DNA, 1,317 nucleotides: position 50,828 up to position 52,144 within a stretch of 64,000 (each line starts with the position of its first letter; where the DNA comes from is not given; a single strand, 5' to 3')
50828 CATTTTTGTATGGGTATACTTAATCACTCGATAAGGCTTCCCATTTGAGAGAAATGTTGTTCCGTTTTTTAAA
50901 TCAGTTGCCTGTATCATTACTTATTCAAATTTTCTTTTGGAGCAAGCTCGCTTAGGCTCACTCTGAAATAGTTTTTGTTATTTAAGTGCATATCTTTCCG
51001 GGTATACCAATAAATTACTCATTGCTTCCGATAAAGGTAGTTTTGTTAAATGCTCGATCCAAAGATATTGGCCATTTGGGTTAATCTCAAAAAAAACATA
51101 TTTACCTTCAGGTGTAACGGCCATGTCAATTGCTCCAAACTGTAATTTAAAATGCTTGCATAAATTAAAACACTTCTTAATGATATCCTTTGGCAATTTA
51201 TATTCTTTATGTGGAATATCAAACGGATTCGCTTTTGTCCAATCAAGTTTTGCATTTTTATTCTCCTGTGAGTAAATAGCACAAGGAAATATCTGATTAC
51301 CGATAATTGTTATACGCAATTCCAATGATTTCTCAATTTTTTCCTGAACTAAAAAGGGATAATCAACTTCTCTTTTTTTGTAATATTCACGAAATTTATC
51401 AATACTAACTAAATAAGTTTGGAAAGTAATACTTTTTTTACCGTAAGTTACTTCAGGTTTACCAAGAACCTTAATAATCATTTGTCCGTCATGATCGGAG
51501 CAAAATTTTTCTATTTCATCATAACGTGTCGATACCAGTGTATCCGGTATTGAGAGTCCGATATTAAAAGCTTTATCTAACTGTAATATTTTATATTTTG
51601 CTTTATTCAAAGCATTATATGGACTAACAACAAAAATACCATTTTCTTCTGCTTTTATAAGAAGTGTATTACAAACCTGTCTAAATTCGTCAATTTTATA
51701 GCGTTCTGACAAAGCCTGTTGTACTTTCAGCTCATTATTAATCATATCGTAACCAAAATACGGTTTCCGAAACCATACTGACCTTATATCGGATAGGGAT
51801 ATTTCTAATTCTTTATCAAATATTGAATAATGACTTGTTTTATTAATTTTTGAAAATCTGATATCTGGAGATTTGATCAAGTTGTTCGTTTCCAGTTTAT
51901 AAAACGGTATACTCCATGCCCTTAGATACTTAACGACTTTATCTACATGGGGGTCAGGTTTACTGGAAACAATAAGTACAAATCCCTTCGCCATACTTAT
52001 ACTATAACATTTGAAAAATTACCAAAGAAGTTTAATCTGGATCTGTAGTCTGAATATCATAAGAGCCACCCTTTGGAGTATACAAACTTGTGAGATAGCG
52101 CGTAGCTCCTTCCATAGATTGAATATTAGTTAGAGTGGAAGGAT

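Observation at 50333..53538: Graspetide (microviridin-type RiPP) cassette: precursor-like ORF + MdnC-family ATP-grasp macrocyclase, flanked by an M29 aminopeptidase and efp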

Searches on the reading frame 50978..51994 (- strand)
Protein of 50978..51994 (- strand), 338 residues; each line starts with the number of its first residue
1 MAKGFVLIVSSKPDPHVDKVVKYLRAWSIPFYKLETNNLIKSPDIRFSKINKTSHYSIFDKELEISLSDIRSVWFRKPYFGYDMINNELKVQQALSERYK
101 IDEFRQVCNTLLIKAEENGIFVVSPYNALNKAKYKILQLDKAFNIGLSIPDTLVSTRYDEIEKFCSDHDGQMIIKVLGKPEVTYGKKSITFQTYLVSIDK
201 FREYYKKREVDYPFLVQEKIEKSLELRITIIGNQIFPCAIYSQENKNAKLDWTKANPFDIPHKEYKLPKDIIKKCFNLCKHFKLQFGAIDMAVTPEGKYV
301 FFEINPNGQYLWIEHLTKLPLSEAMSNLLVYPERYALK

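Call 3: search_protein_families(library=pfam, proteins=[window:50978-51994:-], max_evalue=0.1)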
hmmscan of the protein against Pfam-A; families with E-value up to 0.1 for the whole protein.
window:50978-51994:- (338 aa): 6 families
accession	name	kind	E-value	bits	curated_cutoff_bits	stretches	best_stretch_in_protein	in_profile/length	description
PF21068.3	ATPgraspMvdD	-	0.00016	22.2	27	1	6-92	2-88/121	MvdD pre-ATP grasp domain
PF18299.6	R2K_2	-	0.00073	19.9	26.2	1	208-306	50-130/147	ATP-grasp domain, R2K clade family 2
PF17670.6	DUF5530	-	0.014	15.7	25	1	12-61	86-135/141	Family of unknown function (DUF5530)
PF14243.11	R2K_3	-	0.021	15.4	26.3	1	198-306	62-150/169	ATP-grasp domain, R2K clade family 3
PF02955.21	GSH-S_ATP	-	0.037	13.9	23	1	148-239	11-99/175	Prokaryotic glutathione synthetase, ATP-grasp domain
PF14398.11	ATPgrasp_YheCD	-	0.051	13.3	26.8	0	243-310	159-229/255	YheC/D like ATP-grasp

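Call 4: search_protein_families(library=ncbifam, proteins=[window:50978-51994:-], max_evalue=0.1)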
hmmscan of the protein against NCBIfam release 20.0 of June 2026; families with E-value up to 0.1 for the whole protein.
window:50978-51994:- (338 aa): 15 families
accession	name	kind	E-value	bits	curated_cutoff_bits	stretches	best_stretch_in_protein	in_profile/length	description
TIGR04184.1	ATPgraspMvdD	equivalog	9.6e-55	186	475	1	6-330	1-320/321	MvdD family ATP-grasp ribosomal peptide maturase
TIGR04187.1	GRASP_SAV_5884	subfamily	2.2e-51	175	350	1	6-329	2-311/312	ATP-grasp ribosomal peptide maturase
TIGR04185.1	ATPgraspMvdC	equivalog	7.4e-50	169.9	425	1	8-330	3-317/318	MvdC family ATP-grasp ribosomal peptide maturase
TIGR04192.1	GRASP_w_spasm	equivalog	1.3e-36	126.5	230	1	6-315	1-304/318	grasp-with-spasm system ATP-grasp peptide maturase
TIGR00768.1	rimK_fam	subfamily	1.1e-09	38.1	143.4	1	95-325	51-272/276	RimK family alpha-L-glutamate ligase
TIGR02144.1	LysX_arch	equivalog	6.7e-07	28.7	275.6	1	114-328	67-274/281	lysine biosynthesis protein LysX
NF004680.0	PRK06019.1-6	equivalog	1.5e-05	23.9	327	1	106-227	88-204/405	5-(carboxyamino)imidazole ribonucleotide synthase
NF040720.1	MptN_Meth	equivalog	0.00049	19.2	350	1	112-306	79-267/291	tetrahydromethanopterin:alpha-L-glutamate ligase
NF003573.0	PRK05246.1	equivalog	0.00093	18.1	272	1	111-179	101-164/316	glutathione synthase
NF009110.0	PRK12458.1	subfamily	0.0011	18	408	1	115-177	116-176/349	glutathione synthetase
TIGR01380.1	glut_syn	equivalog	0.0021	17.1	299.05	1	110-179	99-163/312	glutathione synthase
TIGR04356.1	grasp_GAK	hypoth_equivalog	0.022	13.9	300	1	198-314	159-268/287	GAK system ATP-grasp enzyme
NF010290.0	PRK13730.1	subfamily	0.046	13.2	333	1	80-115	172-207/212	type-F conjugative transfer system pilin assembly protein TrbC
TIGR03768.1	RPA4764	hypoth_equivalog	0.097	11.3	387.4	0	138-194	95-148/547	TIGR03768 family metallophosphoesterase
TIGR01205.1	D_ala_D_alaTIGR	subfamily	0.1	11.6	245.65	0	205-307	191-286/318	D-alanine--D-alanine ligase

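Call 5: find_homologous_proteins(query=window:50978-51994:-)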
Query window:50978-51994:- (338 aa): 112 proteins with E <= 0.001 among 1163 candidates.
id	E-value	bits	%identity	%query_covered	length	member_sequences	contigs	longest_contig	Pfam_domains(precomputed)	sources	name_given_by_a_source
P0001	1.2e-225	766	100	100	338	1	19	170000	-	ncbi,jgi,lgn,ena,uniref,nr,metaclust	ncbi:hypothetical protein A2715_01840 [Candidatus Woesebacteria bacterium RIFCSPHIGHO2_01_FULL_39_32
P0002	1.5e-80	289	44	100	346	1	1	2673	-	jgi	jgi:glutathione synthase/RimK-type ligase-like ATP-grasp enzyme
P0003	2.4e-78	282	42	100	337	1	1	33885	PF08443.17,PF21068.4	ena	-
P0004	4.1e-78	281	42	100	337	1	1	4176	PF21068.4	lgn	-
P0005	1.5e-74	269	40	96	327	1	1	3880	PF21068.4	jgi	jgi:glutathione synthase/RimK-type ligase-like ATP-grasp enzyme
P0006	3.1e-74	268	40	100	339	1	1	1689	PF21068.4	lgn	-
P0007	1.4e-73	266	42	99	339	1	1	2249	-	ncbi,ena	-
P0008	4.1e-73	264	41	99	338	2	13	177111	-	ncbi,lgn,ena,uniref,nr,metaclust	ncbi:hypothetical protein A3C23_00910 [Candidatus Roizmanbacteria bacterium RIFCSPHIGHO2_02_FULL_37_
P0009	4.7e-71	258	42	97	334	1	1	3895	-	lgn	-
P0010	5.5e-71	257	42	98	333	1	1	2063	-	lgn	-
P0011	5.8e-66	241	41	99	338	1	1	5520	PF21068.4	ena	-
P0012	1.8e-65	239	38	96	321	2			PF21068.4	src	-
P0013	5.5e-65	238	38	96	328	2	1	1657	PF08443.17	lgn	-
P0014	1.4e-63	233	38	96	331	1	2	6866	PF08443.17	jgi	jgi:glutathione synthase/RimK-type ligase-like ATP-grasp enzyme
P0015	3.7e-62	228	40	96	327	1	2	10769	PF21068.4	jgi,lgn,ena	jgi:glutathione synthase/RimK-type ligase-like ATP-grasp enzyme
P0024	1.8e-45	174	36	97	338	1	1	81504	PF21068.4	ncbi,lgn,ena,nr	ncbi:hypothetical protein GYA49_04545 [Candidatus Beckwithbacteria bacterium]|nr:hypothetical protei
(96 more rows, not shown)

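Call 6: find_encoding_contigs(protein=window:50978-51994:-, flank=8000)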
Protein window:50978-51994:- (338 aa): 24 contigs read that carry it; 6 places shown.
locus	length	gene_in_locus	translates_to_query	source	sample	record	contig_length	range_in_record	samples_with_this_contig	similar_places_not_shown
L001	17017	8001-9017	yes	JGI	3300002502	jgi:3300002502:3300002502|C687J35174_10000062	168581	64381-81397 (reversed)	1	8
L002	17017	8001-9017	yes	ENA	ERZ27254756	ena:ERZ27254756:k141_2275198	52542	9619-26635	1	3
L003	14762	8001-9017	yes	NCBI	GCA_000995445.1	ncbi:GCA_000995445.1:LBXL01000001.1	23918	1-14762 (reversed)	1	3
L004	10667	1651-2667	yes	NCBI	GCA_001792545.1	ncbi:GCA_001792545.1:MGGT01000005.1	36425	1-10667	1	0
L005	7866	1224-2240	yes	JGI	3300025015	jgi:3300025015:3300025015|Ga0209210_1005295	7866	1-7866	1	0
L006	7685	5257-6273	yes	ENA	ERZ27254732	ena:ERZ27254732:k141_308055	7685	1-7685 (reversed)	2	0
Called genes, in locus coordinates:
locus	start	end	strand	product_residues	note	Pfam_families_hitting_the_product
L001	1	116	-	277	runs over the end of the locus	-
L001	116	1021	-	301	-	-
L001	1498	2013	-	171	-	PF13302:Acetyltransf_3 (weak), PF13420:Acetyltransf_4, PF13527:Acetyltransf_9 (faint), PF00583:Acetyltransf_1, PF13673:Acetyltransf_10, PF13508:Acetyltransf_7, PF08445:FR47, PF14542:Acetyltransf_CG (weak)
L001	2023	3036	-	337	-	PF09136:Glucodextran_B (weak)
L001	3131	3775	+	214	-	PF13483:Lactamase_B_3, PF12706:Lactamase_B_2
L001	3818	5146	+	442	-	PF00772:DnaB, PF13481:AAA_25, PF03796:DnaB_C, PF06745:ATPase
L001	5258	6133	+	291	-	PF13641:Glyco_tranf_2_3 (weak), PF00535:Glycos_transf_2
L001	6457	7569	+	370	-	PF02073:Peptidase_M29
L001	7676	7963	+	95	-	-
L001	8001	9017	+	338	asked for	-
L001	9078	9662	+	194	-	PF08207:EFP_N, PF01132:EFP, PF09285:Elong-fact-P_C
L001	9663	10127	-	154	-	-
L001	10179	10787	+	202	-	-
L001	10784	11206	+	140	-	PF01258:zf-dskA_traR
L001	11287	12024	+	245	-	PF00849:PseudoU_synth_2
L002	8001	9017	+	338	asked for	-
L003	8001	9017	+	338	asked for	-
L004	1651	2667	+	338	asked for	-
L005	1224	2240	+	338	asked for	-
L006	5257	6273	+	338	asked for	-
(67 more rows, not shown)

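Call 7: find_encoding_contigs(protein=P0003, flank=5000, max_places=2)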
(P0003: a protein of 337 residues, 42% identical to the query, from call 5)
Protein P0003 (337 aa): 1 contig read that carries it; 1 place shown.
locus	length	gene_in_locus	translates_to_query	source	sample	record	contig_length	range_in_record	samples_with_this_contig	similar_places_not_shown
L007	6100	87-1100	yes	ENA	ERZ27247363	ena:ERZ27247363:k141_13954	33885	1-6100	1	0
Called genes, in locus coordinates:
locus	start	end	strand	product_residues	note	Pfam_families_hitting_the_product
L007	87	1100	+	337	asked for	PF21068:ATPgraspMvdD (weak), PF08443:RimK (weak)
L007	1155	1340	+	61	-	-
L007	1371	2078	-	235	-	PF00687:Ribosomal_L1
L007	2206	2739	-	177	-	PF03946:Ribosomal_L11_N, PF00298:Ribosomal_L11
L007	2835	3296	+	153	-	-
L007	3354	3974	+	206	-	-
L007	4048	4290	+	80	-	-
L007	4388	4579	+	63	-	-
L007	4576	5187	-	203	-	PF02357:NusG, PF00467:KOW (faint)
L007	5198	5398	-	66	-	PF00584:SecE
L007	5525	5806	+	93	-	PF21983:NikA-like (faint)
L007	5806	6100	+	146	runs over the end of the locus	PF01850:PIN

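Call 8: find_encoding_contigs(protein=P0008, flank=5000, max_places=2)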
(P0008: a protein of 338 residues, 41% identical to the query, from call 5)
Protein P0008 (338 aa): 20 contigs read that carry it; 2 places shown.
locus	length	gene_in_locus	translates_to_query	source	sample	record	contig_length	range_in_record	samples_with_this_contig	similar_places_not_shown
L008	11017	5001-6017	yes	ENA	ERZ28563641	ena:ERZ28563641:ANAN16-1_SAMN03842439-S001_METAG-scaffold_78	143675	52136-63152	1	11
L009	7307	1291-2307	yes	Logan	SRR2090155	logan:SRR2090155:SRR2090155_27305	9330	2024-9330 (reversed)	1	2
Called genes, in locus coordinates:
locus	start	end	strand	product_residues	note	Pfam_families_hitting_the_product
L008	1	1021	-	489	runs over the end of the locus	PF13231:PMT_2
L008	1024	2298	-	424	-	PF01943:Polysacc_synt, PF13440:Polysacc_synt_3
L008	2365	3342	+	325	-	PF01370:Epimerase, PF04321:RmlD_sub_bind (weak), PF16363:GDP_Man_Dehyd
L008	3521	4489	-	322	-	PF01745:IPT (faint), PF01715:IPPT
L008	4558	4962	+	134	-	-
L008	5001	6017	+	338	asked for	-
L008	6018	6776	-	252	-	PF04402:SIMPL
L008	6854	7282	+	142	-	PF00293:NUDIX, PF14815:NUDIX_4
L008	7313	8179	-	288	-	-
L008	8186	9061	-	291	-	PF00892:EamA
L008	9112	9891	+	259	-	PF00483:NTP_transferase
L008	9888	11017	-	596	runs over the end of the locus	PF02776:TPP_enzyme_N, PF00205:TPP_enzyme_M, PF02775:TPP_enzyme_C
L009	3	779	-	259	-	?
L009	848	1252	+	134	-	-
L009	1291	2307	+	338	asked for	-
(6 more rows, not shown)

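Call 9: find_encoding_contigs(protein=P0024, flank=5000, max_places=2)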
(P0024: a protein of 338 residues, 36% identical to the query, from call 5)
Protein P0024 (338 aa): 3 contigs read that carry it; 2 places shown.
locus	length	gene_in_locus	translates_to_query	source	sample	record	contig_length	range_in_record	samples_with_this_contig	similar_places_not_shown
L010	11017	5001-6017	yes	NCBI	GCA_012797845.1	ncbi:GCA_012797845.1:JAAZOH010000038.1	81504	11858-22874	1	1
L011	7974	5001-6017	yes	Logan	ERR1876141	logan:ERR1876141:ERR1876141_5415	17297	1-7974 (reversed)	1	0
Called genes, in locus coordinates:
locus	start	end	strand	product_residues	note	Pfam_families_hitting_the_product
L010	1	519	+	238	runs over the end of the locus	-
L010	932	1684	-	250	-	PF08378:NERD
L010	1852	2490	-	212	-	-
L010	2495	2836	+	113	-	-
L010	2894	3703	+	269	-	-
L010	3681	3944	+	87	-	PF01863:YgjP-like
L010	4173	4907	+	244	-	-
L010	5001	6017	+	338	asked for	PF21068:ATPgraspMvdD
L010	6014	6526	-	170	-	-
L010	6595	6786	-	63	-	-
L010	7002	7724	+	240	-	-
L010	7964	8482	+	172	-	PF10881:DUF2726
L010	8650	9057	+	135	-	PF12647:RNHCP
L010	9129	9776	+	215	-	-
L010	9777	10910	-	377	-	PF00704:Glyco_hydro_18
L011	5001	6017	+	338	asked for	PF21068:ATPgraspMvdD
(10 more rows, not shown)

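Call 15: find_related_loci(query=A1, collection=genome_contigs, flank=4000)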
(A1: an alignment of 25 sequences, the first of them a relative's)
Query A1 (338 aa) in genome_contigs; peptide patterns used: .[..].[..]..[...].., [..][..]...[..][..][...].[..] (x = any residue, [..] = any of these).
600 stretches matched a pattern (row limit reached: there are more); 568 encode a relative of the query (tblastn E <= 1e-3); the best 80 are kept; 80 distinct loci.
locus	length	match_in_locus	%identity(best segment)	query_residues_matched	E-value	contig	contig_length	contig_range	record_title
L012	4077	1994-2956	39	4-330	4e-78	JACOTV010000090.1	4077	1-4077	MAG: Candidatus Microgenomates bacterium isolate NC_groundwater_53_Pr7_S2p5_46_8 FFV18_S2p5_scaffold_467478, whole genom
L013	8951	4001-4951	36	6-329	4e-64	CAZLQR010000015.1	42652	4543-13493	MAG TPA_asm: uncultured Gammaproteobacteria bacterium isolate SRP170004_co1_473 genome assembly, contig: NODE_1148_lengt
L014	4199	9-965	34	6-330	2e-56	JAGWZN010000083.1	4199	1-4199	MAG: Patescibacteria group bacterium isolate REEB54 contig-150_28889, whole genome shotgun sequence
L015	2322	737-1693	31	5-330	1e-56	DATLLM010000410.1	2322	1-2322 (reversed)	MAG TPA_asm: Chloroflexota bacterium isolate SMAG_U13748 k141_3577219, whole genome shotgun sequence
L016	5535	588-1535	37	6-330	1e-54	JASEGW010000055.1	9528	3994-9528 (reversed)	MAG: bacterium isolate Yes70-06 NODE_55_length_9528_cov_12.321791, whole genome shotgun sequence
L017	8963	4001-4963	31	3-330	1e-52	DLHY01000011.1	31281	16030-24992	MAG TPA_asm: Chloracidobacterium sp. UBA7656 UBA7656_contig_5249, whole genome shotgun sequence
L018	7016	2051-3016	32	4-332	6e-52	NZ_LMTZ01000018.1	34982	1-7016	Mastigocoleus testarum BC008 Contig-114, whole genome shotgun sequence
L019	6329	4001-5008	33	6-337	1e-51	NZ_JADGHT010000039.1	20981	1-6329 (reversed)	MAG: Thermogemmatispora sp. isolate HOG45 NODE_1371_length_20981_cov_23.121396, whole genome shotgun sequence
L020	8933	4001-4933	34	5-330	1e-51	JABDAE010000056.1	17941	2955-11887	MAG: Chlamydiae bacterium isolate BWOrgHeat_Nextera60_MAG4 3300020636.a:Ga0206944_1082, whole genome shotgun sequence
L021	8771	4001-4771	33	64-330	1e-50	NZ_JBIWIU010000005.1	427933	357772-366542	Streptomyces sp. NPDC093600 NPDC093600_178_B9.ctg-0005, whole genome shotgun sequence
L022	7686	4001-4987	33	3-336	2e-50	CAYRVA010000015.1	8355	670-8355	MAG TPA_asm: uncultured Candidatus Saccharibacteria bacterium isolate SRP093762_co1_28 genome assembly, contig: NODE_479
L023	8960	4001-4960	31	5-330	6e-50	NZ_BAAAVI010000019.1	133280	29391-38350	Streptosporangium fragile strain JCM 6242 sequence019, whole genome shotgun sequence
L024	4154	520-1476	32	5-330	6e-50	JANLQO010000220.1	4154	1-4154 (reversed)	MAG: Planctomycetia bacterium isolate OTE_38_metabat_190 OTE_38_k141_225990, whole genome shotgun sequence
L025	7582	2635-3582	36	6-330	4e-50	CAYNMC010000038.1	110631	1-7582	MAG TPA_asm: uncultured Pseudomonadales bacterium isolate SRP231805_co4_157 genome assembly, contig: k141_28553, whole g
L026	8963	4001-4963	29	6-330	7e-50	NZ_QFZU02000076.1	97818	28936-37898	Microbispora triticiradicis strain NEAU-HRDPA2-9 scaffold76, whole genome shotgun sequence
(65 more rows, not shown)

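Call 25: search_solved_structures(query=window:50978-51994:-, max_evalue=0.001, show_alignments=2)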
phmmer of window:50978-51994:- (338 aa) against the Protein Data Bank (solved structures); distinct sequences matched with E-value up to 0.001: 5.
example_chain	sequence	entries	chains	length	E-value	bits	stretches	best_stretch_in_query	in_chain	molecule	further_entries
5ig9_A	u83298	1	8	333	8.1e-38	133.6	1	8-330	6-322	ATP grasp ligase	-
5ig8_A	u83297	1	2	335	1e-28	103.7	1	128-331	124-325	ATP grasp ligase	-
7m4s_A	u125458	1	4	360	1.3e-28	103.3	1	6-330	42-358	AMdnB protein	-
7mgv_A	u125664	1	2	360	1.4e-27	99.9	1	58-329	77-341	CdnC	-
9bou_A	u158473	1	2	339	1.4e-11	47.3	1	6-332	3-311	MvdD-like pre-ATP grasp domain-containing protein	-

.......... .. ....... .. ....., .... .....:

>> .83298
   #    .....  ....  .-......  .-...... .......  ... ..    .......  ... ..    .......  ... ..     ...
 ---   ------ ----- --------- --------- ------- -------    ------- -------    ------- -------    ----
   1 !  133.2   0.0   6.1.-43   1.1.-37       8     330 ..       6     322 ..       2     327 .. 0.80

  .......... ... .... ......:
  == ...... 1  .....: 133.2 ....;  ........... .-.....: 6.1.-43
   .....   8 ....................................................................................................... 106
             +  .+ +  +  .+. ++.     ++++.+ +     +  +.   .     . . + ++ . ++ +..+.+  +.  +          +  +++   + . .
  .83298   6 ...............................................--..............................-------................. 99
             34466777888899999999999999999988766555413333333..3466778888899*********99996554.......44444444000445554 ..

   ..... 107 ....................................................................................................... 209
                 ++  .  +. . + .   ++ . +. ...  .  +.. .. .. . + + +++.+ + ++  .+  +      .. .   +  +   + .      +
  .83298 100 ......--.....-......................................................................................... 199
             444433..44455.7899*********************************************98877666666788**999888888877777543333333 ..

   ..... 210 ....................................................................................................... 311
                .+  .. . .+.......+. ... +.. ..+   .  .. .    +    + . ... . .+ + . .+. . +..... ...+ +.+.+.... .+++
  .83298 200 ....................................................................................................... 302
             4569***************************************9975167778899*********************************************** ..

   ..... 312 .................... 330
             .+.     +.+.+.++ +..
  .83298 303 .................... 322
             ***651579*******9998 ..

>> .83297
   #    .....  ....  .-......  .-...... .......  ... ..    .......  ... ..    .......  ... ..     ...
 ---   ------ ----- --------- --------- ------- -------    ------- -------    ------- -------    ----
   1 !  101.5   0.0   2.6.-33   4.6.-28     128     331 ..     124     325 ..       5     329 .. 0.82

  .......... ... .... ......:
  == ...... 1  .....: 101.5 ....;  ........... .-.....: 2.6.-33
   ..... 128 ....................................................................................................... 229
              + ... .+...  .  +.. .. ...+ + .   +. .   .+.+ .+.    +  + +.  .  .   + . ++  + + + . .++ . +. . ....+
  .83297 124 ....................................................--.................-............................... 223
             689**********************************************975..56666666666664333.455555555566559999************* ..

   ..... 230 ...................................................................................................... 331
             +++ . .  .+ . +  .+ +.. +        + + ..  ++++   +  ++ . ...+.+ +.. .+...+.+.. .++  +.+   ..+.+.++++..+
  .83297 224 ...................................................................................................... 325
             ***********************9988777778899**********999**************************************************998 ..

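Call 30: find_related_loci(query=A1, collection=metagenome_contigs, flank=3000)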
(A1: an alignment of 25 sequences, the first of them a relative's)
Query A1 (338 aa) in metagenome_contigs; peptide patterns used: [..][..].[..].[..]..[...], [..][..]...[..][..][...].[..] (x = any residue, [..] = any of these).
600 stretches matched a pattern (row limit reached: there are more); 529 encode a relative of the query (tblastn E <= 1e-3); the best 80 are kept; 80 distinct loci.
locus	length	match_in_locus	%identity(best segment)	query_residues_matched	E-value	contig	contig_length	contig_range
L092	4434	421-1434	43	3-337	7e-92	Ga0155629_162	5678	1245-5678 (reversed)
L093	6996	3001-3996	45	5-337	8e-91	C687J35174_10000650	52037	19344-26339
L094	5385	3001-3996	45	5-337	8e-91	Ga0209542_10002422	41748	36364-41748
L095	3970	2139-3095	35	3-330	3e-57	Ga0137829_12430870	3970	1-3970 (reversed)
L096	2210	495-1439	38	6-329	3e-57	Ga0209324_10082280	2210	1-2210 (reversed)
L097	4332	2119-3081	33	5-330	3e-56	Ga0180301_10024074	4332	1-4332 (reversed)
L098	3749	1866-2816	36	5-330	7e-56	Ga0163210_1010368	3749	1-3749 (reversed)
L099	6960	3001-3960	33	1-330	6e-55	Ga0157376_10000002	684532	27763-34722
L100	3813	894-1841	36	6-330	9e-55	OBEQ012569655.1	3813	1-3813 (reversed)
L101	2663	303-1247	36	6-330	5e-55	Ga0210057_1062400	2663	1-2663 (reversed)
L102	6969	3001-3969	32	1-330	2e-52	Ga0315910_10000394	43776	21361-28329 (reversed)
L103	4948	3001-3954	36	6-329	2e-52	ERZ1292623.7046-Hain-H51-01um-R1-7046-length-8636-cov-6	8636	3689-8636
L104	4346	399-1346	35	6-330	3e-52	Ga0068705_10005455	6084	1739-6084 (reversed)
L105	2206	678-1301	43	121-330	2e-51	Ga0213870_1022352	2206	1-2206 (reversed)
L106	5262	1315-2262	33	4-329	2e-50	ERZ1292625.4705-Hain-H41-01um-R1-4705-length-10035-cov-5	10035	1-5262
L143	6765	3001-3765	38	70-334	5e-48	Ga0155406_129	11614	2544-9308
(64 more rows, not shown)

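Call 44: predict_structure(alignment_id=A1)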
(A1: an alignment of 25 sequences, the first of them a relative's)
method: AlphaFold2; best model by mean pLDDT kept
length: 338 residues; sequences in the alignment: 25
mean_pLDDT: 92.4   pTM: 0.91
mean pLDDT of the five models: 92.4, 92.3, 91.9, 91.4, 91.1
residues with pLDDT >= 90: 252; 70-90: 72; 50-70: 13; < 50: 1
segments of 3 or more residues with pLDDT < 50: none
pLDDT, mean of each block of 10 residues (from residue 1): 84 94 98 86 85 89 93 89 68 86 89 93 93 96 98 96 97 92 83 92 85 95 98 99 94 92 98 99 98 98 94 97 99 97
secondary structure, 60 per line:
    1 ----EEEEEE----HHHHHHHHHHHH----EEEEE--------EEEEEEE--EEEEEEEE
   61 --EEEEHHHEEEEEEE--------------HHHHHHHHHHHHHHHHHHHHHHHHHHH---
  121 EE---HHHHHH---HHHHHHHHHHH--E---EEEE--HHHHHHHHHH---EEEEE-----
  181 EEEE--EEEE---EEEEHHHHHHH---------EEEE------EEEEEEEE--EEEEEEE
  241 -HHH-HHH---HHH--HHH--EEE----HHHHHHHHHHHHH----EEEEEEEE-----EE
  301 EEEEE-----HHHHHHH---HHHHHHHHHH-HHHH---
elements in order: E5-10 H15-26 E31-35 E44-50 E53-60 E63-66 E70-76 H91-117 H126-131 H135-145 E152-155 H158-167 E171-175 E181-184 E187-190 E194-197 H198-204 E214-217 E224-231 E234-240 E262-264 H269-281 E286-293 E299-305 H311-317 H321-330 H332-335
